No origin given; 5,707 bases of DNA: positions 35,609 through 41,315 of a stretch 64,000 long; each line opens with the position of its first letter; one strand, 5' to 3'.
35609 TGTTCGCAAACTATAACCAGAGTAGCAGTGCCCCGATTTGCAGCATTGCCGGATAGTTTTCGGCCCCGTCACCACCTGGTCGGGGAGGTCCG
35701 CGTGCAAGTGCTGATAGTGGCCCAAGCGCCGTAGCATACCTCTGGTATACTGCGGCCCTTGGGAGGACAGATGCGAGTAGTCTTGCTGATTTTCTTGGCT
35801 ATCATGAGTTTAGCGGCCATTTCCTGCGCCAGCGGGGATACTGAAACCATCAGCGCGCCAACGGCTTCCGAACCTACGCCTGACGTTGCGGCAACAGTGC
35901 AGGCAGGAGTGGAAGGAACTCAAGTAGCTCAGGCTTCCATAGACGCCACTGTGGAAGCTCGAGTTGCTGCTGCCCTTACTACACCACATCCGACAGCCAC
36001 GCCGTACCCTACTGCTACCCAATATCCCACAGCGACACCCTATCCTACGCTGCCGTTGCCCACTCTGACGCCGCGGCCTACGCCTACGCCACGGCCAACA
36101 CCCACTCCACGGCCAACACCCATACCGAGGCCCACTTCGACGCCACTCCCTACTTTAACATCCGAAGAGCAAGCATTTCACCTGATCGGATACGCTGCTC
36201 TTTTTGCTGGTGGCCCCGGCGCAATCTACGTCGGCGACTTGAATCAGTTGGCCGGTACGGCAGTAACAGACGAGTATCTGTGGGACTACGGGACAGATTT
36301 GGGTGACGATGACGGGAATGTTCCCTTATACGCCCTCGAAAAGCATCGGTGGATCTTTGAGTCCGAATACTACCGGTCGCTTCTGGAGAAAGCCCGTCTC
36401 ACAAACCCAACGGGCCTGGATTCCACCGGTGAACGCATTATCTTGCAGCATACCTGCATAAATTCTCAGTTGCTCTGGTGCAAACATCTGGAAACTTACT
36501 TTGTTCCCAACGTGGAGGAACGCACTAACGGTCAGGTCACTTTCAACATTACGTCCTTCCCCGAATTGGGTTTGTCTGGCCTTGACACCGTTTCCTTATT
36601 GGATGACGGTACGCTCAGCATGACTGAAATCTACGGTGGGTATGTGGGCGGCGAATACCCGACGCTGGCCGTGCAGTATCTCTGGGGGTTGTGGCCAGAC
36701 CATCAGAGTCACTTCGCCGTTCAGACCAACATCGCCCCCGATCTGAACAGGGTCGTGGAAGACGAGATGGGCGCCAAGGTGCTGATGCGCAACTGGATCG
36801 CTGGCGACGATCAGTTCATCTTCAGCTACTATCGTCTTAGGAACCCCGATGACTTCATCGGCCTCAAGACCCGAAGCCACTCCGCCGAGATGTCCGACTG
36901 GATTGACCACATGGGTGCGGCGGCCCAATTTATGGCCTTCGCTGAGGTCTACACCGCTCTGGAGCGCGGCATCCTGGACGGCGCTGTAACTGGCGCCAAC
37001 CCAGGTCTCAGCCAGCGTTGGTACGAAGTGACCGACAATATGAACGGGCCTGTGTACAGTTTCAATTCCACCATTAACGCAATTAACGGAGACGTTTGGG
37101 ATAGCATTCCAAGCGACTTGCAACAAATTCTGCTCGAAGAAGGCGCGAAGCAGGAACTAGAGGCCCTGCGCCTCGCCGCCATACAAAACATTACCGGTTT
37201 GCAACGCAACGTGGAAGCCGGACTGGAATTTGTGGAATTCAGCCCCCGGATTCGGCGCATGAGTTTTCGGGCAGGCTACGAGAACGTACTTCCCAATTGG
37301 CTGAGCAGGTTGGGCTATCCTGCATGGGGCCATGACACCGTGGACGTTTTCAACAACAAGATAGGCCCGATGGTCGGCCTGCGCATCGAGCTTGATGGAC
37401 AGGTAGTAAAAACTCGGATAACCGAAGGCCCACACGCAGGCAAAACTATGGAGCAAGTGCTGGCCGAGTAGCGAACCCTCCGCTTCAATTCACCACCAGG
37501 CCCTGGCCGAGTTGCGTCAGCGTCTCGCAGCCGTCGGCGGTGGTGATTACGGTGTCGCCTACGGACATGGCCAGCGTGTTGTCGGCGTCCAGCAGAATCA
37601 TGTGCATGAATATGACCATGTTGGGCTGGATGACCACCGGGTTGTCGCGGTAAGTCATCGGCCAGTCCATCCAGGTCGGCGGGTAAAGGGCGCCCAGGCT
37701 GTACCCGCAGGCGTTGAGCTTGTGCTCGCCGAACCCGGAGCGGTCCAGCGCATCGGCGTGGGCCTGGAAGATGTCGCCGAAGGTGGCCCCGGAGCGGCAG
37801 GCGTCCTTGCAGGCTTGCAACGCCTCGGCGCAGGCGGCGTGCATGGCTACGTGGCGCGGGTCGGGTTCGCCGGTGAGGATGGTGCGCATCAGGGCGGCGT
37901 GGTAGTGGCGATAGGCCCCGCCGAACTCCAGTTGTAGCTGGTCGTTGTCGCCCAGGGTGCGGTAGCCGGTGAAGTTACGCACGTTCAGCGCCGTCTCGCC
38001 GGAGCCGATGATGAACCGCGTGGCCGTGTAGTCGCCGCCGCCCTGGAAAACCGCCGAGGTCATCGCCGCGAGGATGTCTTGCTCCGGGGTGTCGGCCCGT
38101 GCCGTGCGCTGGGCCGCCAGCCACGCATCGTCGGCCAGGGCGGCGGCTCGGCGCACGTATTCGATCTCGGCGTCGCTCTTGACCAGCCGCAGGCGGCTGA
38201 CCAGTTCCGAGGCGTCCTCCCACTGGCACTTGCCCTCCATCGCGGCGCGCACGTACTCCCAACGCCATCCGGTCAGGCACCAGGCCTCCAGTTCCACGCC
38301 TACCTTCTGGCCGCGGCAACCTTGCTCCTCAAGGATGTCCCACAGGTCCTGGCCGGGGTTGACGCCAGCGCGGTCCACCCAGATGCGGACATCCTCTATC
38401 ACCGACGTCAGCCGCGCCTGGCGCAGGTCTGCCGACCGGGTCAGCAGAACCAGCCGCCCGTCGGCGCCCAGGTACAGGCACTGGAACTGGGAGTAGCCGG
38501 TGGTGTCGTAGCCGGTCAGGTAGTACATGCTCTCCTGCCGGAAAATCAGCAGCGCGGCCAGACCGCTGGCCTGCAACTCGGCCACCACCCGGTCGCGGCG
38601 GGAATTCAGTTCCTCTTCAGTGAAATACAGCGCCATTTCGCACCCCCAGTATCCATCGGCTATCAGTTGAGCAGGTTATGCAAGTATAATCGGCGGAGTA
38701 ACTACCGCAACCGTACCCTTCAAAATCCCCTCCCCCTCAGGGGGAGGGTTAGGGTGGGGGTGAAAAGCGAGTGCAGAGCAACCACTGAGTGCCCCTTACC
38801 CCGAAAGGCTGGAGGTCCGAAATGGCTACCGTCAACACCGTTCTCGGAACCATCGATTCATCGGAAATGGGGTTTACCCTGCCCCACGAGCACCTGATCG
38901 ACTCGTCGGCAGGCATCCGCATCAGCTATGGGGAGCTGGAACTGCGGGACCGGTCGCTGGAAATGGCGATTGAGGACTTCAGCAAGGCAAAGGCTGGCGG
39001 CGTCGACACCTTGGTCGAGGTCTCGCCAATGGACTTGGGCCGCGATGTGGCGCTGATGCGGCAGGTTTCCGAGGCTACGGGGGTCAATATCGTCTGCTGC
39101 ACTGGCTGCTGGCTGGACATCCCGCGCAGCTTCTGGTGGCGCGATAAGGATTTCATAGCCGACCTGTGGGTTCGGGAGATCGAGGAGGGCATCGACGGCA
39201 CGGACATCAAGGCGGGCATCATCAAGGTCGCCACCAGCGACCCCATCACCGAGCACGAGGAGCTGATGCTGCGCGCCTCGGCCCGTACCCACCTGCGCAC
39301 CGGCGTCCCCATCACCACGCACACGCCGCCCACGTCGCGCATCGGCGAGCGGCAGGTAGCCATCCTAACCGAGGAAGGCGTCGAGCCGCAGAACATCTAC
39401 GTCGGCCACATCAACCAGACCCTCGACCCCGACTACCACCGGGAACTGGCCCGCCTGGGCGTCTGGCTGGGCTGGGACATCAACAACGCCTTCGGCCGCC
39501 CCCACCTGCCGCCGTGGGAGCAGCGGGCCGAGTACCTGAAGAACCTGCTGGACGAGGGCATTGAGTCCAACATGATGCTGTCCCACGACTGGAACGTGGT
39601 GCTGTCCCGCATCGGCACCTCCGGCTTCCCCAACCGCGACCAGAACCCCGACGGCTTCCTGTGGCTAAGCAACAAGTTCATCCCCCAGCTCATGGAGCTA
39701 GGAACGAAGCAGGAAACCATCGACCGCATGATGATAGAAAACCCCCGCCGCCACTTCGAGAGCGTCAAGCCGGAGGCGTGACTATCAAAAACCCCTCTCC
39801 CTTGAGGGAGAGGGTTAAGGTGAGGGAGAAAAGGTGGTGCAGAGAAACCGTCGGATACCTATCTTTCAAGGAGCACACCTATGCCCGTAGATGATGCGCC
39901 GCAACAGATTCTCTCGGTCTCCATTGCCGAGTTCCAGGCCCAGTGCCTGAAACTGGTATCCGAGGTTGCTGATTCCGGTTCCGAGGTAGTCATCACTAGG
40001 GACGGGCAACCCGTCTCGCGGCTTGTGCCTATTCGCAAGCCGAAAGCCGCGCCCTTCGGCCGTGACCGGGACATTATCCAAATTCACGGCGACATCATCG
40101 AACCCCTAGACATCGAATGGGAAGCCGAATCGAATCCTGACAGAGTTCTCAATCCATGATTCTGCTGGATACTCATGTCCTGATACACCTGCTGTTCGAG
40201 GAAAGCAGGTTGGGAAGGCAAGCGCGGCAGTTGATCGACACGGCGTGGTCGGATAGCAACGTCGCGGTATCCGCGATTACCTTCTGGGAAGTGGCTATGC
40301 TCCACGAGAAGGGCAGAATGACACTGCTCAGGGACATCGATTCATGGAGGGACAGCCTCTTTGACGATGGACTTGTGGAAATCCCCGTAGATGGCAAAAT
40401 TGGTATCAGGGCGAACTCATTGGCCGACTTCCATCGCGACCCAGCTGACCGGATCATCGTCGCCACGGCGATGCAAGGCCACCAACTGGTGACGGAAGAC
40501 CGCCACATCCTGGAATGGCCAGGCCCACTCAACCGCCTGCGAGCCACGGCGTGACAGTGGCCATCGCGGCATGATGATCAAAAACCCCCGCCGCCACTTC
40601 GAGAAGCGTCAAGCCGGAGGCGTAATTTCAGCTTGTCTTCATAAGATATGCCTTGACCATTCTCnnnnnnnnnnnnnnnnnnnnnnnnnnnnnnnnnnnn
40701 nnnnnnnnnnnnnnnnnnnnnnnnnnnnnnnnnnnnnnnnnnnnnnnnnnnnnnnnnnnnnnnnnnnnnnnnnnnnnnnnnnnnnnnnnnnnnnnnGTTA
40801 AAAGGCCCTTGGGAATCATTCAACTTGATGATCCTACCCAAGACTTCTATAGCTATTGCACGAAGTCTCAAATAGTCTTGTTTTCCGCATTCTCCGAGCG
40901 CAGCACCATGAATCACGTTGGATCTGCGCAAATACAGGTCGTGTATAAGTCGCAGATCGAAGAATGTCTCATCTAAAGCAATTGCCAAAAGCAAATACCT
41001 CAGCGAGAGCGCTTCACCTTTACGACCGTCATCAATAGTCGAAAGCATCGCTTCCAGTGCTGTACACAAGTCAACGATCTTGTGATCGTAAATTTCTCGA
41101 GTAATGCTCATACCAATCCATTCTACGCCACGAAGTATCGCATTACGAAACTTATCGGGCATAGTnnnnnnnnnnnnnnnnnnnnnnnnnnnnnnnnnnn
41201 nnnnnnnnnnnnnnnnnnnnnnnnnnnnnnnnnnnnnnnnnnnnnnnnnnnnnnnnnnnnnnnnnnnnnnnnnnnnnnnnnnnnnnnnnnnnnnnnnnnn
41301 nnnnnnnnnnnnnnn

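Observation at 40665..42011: Low-GC orphan gene encoding a HEPN-type (Rx4H) C-terminal domain fused to a 300-aa unknown N-terminal region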

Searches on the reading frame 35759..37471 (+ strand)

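Call 83: search_protein_families(library=pfam, proteins=[window:35759-37471:+], max_evalue=0.00001)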
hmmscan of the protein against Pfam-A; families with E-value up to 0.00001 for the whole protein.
window:35759-37471:+ (570 aa): 1 family
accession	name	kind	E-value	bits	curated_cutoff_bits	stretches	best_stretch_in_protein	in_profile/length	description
PF03480.18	DctP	-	1.7e-30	106.8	23.4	1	242-506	13-274/286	Bacterial extracellular solute-binding protein, family 7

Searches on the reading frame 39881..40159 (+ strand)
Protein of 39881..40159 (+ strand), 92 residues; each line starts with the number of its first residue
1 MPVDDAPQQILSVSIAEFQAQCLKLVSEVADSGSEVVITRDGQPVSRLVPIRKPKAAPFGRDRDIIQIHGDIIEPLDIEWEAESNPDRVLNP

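Call 3: search_protein_families(library=pfam, proteins=[window:39881-40159:+], max_evalue=1)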
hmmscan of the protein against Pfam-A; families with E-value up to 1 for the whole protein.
window:39881-40159:+ (92 aa): 1 family
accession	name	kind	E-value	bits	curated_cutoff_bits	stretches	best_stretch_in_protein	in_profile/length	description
PF02604.26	PhdYeFM_antitox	-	4.4e-07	30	29.8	1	12-55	3-46/74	Antitoxin Phd_YefM, type II toxin-antitoxin system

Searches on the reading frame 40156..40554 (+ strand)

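Call 3: search_protein_families(library=pfam, proteins=[window:40156-40554:+], max_evalue=1)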
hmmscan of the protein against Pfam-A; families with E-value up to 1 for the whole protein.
window:40156-40554:+ (132 aa): 3 families
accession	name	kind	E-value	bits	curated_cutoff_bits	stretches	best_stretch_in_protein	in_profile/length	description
PF01850.27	PIN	-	9.2e-15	55.8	23.6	1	2-118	1-114/120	PIN domain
PF13470.12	PIN_3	-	0.0037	18.5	27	1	2-117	2-115/115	PIN domain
PF21666.2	DUF4246_N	-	0.13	13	27.4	1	19-74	15-69/75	Domain of unknown function DUF4246, N-terminal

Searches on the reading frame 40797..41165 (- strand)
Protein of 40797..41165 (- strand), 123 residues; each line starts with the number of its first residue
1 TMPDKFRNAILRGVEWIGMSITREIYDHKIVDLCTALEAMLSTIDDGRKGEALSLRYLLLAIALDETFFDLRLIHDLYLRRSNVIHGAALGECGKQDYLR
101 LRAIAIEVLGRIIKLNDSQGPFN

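Call 33: search_solved_structures(query=A3, max_evalue=10, show_alignments=4)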
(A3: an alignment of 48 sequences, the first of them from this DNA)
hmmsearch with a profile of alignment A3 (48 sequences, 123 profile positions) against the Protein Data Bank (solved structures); distinct sequences matched with E-value up to 10: 5.
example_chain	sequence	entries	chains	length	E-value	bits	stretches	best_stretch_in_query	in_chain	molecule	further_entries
9hxj_A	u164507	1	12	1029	0.026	17.3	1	8-49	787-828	Maltose/maltodextrin-binding periplasmic protein,Bacterial antiviral defense protein Ec3Ap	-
9hxi_A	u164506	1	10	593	0.19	14.5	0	7-49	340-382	Bacterial antiviral defense protein Ec2ApeA from Escherichia coli strain 2-156-04_S4_C1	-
9hxd_A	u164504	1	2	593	0.19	14.5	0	7-49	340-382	Bacterial antiviral defense protein Ec2ApeA from Escherichia coli strain 2-156-04_S4_C1 (o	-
9hxb_A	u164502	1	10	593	0.35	13.7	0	7-49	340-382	Bacterial antiviral defense protein Ec2ApeA from Escherichia coli strain 2-156-04_S4_C1 (d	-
8ane_A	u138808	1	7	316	1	12.2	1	66-103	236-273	Cas7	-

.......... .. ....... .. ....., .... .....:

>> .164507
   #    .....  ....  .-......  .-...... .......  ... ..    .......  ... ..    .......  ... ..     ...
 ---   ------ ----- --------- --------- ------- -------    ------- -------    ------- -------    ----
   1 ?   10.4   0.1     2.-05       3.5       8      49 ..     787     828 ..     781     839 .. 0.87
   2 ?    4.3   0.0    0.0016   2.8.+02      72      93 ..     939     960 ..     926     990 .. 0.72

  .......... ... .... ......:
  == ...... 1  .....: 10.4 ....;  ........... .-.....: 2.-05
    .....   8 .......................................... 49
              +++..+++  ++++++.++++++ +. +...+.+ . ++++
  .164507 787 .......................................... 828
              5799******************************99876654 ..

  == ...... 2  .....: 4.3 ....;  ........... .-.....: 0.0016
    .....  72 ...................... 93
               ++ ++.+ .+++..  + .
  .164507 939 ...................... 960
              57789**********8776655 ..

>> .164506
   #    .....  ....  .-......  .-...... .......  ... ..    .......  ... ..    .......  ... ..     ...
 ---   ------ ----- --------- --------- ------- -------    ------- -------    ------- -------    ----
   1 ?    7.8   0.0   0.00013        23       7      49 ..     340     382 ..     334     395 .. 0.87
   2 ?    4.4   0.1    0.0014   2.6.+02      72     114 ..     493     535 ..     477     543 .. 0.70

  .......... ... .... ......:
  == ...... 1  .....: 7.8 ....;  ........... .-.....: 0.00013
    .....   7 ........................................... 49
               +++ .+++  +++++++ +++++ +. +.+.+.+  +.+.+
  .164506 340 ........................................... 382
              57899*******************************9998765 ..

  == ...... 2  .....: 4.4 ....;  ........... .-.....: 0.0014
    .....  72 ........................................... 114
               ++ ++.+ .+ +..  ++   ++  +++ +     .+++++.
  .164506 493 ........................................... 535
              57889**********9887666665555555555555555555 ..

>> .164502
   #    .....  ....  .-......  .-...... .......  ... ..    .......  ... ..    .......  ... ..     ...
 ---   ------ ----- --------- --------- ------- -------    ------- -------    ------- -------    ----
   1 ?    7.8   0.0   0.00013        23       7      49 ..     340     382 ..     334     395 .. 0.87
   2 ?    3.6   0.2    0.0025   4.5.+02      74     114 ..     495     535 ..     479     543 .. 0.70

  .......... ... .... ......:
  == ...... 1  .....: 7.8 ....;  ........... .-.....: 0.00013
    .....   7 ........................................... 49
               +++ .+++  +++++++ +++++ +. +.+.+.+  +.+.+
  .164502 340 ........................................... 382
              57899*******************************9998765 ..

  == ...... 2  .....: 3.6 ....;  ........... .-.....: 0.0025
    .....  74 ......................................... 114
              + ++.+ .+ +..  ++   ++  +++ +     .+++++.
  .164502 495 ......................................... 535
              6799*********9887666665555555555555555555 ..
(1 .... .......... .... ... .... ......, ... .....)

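Call 34: find_homologous_proteins(query=A3, max_evalue=0.01)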
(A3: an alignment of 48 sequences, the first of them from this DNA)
Query A3 (48 sequences) (123 aa, profile of the alignment): 5 proteins with E <= 0.01 among 2368 candidates.
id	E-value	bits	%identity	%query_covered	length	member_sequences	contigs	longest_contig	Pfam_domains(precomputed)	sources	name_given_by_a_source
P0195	2.6e-42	161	58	99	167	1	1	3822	-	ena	-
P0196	6.7e-37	144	59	85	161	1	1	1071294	-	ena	-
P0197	2.3e-36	142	53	93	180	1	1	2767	-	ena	-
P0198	7.2e-36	140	61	85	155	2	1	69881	-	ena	-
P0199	2.2e-10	58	95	52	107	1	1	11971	-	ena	-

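Call 38: predict_structure(alignment_id=A3)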
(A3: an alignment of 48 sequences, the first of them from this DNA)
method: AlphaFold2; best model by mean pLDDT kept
length: 123 residues; sequences in the alignment: 48
mean_pLDDT: 94.5   pTM: 0.89
mean pLDDT of the five models: 94.5, 94.1, 93.2, 92.9, 92.4
residues with pLDDT >= 90: 106; 70-90: 16; 50-70: 1; < 50: 0
segments of 3 or more residues with pLDDT < 50: none
pLDDT, mean of each block of 10 residues (from residue 1): 89 98 98 98 94 98 95 96 89 96 98 91 69
secondary structure, 60 per line:
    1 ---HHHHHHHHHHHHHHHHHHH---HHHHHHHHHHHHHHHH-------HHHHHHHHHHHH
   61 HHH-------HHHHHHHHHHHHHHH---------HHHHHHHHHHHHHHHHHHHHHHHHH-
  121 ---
elements in order: H4-22 H26-41 H49-63 H71-85 H95-119

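Call 40: fold_search(model_id=the predicted structure, library=pdb)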
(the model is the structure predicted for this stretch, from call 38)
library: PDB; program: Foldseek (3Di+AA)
matches with E <= 10: 266; with E <= 0.001: 0
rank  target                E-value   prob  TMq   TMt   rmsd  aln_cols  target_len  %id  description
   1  2hsb                  1.7e-01  1.00  0.68  0.67   3.7       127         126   12  Crystal structure of a hepn domain containing protein (af_0298) from archaeoglobus fulgidus at 1.95 A resolution (released 2006-08-15)
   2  4nqf_A                3.7e-01  0.96  0.62  0.54   5.4       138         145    9  Crystal structure of HEPN domain protein (released 2014-03-26)
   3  8hdu_C                4.1e-01  0.11  0.19  0.17  14.0       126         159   14  De novo design cavitated protein without predefined topology (released 2023-01-18)
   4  8yuf_B                5.0e-01  0.20  0.27  0.26   9.7       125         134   14  Crystal structure of HEPN (Q64A) toxin (released 2025-04-02)
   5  6dhz_D                7.6e-01  0.38  0.36  0.41   8.3       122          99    7  Crystallographic octamer of a metal-free RIDC1 variant bearing two disulfide bonded cysteines (released 2018-07-25)
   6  8sjh_A                8.1e-01  0.54  0.40  0.44   8.4       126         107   12  Zn-Bound Structure of Computationally Designed Homotrimer TP1 (released 2023-07-05)
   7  8hdu_A                9.4e-01  0.11  0.21  0.18  14.1       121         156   15  De novo design cavitated protein without predefined topology (released 2023-01-18)
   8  8sji_B                9.9e-01  0.51  0.41  0.45   8.3       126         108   13  Apo Structure of Computationally Designed Homotrimer TP1 (released 2023-07-05)
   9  8sjh_C                9.9e-01  0.47  0.37  0.42   8.6       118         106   14  Zn-Bound Structure of Computationally Designed Homotrimer TP1 (released 2023-07-05)
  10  8sjh_B                9.9e-01  0.44  0.39  0.42   8.3       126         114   11  Zn-Bound Structure of Computationally Designed Homotrimer TP1 (released 2023-07-05)
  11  8hdu_E                9.9e-01  0.10  0.21  0.19  13.7       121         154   14  De novo design cavitated protein without predefined topology (released 2023-01-18)
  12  8hdu_D                1.0e+00  0.08  0.19  0.17  14.2       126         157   15  De novo design cavitated protein without predefined topology (released 2023-01-18)
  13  3wfr_F                1.1e+00  0.21  0.38  0.14  14.8       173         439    9  tRNA processing enzyme complex 2 (released 2014-01-01)
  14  8yuf_A                1.1e+00  0.14  0.28  0.26   9.2       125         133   13  Crystal structure of HEPN (Q64A) toxin (released 2025-04-02)
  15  8xdj_C                1.2e+00  0.13  0.29  0.27   9.4       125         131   12  Crystal structure of AMPylated HEPN toxin (released 2024-12-18)
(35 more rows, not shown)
